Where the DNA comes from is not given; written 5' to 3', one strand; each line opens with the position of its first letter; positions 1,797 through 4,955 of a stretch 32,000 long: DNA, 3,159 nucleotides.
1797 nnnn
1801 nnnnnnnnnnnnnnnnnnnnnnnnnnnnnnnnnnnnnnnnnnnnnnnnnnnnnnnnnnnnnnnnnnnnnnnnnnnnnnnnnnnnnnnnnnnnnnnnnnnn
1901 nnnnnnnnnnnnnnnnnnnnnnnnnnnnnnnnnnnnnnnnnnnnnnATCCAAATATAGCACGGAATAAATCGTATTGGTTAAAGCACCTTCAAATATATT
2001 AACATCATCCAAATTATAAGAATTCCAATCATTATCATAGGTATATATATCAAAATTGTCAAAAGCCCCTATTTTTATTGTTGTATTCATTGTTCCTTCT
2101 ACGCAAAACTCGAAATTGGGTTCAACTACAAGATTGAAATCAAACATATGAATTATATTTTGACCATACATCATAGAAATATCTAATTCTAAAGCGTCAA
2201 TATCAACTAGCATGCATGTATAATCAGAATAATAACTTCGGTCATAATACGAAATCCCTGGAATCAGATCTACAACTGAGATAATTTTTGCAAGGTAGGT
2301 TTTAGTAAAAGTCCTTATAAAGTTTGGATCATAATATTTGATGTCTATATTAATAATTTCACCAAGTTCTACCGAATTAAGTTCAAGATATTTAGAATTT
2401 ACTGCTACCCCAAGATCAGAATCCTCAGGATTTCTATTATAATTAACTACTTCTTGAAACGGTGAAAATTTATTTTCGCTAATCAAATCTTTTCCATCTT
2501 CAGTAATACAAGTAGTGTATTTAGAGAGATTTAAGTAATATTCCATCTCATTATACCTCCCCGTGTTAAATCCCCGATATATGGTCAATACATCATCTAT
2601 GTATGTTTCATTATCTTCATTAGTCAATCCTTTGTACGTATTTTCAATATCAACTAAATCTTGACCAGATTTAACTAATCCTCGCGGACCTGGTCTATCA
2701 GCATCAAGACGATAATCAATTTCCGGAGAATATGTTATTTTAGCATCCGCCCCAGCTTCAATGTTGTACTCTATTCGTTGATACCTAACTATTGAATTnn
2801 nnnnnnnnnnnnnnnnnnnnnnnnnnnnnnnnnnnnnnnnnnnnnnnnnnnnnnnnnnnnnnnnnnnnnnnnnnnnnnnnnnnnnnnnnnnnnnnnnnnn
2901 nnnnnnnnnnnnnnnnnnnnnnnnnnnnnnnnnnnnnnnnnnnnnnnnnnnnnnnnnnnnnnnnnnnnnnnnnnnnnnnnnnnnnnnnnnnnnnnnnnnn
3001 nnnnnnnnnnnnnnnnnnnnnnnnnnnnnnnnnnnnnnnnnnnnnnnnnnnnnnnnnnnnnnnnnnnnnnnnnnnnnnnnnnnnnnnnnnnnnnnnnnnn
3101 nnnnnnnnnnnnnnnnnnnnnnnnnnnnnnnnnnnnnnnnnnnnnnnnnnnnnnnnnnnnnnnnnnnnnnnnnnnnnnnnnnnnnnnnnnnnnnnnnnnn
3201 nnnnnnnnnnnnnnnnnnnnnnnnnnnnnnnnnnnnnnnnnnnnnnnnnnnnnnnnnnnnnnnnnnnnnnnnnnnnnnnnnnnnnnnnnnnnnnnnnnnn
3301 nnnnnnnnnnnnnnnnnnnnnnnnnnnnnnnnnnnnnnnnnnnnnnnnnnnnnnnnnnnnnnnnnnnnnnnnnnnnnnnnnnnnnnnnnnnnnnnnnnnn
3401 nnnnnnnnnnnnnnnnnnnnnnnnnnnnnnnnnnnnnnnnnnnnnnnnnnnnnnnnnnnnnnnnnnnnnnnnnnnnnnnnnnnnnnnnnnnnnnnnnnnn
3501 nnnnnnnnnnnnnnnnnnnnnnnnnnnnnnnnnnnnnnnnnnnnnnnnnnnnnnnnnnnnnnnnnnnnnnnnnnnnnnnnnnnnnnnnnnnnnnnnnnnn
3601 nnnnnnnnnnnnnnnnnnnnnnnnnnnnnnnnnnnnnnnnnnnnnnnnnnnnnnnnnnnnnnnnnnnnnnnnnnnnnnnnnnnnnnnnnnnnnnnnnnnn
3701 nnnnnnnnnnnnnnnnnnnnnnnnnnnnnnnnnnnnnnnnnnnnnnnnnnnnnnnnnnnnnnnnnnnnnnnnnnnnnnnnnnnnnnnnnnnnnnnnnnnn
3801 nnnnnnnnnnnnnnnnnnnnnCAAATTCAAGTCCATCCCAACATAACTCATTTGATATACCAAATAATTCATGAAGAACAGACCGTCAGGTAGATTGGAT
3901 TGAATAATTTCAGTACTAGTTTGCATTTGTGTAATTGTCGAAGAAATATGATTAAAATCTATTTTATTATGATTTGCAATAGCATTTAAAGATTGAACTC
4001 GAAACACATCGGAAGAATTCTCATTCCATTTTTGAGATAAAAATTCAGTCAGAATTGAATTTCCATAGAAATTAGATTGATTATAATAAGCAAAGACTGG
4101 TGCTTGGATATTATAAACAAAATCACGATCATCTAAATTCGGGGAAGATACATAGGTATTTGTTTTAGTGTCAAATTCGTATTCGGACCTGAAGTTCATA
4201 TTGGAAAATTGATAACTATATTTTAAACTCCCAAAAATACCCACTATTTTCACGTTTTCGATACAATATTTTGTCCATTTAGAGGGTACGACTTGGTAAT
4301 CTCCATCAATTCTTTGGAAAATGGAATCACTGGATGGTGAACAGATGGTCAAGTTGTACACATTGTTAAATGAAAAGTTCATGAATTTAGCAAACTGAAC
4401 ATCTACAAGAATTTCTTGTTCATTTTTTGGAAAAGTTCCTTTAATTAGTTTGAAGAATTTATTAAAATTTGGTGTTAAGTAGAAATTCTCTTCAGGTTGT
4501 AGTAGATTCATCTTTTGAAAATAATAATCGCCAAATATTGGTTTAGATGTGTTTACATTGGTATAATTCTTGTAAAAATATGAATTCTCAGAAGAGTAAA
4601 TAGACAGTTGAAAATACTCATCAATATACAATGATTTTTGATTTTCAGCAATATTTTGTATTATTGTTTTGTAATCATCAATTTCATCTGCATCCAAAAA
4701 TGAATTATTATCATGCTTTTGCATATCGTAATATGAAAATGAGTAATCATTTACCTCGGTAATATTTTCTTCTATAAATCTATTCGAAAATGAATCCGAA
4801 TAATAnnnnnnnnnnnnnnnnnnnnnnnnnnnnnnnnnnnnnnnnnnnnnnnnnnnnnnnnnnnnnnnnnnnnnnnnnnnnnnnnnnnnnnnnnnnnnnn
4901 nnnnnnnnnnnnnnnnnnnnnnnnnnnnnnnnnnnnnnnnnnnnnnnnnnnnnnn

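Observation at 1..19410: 19-kb co-directional cluster: candidate uncharacterised archaeal type VII ABC (MacB/FtsX-fold) surface system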

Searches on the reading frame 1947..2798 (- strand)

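Call 65: search_protein_families(library=pfam, proteins=[window:1947-2798:-], max_evalue=10)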
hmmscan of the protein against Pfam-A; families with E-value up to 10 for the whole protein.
window:1947-2798:- (284 aa): 1 family
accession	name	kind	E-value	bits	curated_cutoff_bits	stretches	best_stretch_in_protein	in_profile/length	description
PF05732.17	RepL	-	0.032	14.2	20.3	1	135-180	13-54/164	Firmicute plasmid replication protein (RepL)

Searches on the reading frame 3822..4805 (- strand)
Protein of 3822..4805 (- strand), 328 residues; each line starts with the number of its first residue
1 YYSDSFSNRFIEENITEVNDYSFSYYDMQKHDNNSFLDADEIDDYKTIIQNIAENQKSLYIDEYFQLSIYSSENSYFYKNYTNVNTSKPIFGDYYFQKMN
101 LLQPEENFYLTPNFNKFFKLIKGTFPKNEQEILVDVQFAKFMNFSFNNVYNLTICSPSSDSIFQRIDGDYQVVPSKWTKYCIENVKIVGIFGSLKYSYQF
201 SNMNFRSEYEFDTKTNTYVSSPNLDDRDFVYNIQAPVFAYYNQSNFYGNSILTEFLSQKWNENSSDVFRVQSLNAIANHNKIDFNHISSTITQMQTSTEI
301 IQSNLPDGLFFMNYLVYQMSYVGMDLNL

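Call 65: search_protein_families(library=pfam, proteins=[window:3822-4805:-], max_evalue=10)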
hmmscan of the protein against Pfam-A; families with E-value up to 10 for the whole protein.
window:3822-4805:- (328 aa): 3 families
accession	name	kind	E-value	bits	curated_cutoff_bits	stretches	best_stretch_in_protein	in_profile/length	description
PF25051.1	WHD_MCM8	-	0.0057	17.1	26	1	254-301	22-69/80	MCM8 winged helix domain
PF15264.11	TSSC4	-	0.0058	17.3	27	1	164-186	63-85/124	Tumour suppressing sub-chromosomal transferable candidate 4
PF21015.2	Ybfg_C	-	0.13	12.7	27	0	33-55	72-94/148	Ybfg C-terminal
